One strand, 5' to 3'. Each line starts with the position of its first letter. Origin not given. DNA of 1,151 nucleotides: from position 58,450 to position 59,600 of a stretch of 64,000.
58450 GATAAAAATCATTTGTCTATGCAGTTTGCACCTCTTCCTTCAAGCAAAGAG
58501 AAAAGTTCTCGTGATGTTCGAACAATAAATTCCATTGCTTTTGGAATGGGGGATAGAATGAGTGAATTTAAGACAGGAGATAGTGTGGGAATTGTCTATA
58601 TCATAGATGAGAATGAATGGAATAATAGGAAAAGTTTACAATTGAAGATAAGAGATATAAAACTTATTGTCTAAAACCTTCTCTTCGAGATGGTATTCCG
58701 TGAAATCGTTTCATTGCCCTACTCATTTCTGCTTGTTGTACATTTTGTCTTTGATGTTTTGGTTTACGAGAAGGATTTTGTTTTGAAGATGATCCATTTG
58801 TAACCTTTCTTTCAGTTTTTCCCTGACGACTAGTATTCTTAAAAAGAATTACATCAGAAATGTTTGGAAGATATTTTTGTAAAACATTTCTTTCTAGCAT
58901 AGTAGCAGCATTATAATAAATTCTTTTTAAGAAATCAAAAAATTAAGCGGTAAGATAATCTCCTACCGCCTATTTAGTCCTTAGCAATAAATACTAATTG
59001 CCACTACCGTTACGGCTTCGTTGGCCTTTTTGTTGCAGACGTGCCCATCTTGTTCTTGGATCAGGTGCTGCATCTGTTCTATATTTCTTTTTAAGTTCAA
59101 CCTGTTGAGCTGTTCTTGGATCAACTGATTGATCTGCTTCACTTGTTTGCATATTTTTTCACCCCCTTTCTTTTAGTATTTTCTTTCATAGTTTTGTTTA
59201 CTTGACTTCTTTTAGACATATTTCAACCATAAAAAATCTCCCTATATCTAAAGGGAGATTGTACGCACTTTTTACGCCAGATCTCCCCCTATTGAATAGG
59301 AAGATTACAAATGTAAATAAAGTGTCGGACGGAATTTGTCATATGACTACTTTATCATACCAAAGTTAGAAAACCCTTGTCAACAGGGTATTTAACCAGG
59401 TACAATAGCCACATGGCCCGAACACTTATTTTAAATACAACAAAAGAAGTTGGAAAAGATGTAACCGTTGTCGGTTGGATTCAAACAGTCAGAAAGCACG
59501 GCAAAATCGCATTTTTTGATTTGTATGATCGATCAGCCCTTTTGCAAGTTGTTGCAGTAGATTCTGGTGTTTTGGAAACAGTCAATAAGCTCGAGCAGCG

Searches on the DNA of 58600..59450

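Call 59: search_rna_families(source=window, start=58600, end=59450, threshold=evalue, max_evalue=1)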
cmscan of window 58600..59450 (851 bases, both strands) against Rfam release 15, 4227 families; matches with E-value up to 1: 1.
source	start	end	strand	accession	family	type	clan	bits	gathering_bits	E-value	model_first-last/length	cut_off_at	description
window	59192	59270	+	RF02059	STnc50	Gene; sRNA;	-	21.1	55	0.77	1-84/84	no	Salmonella enterica sRNA STnc40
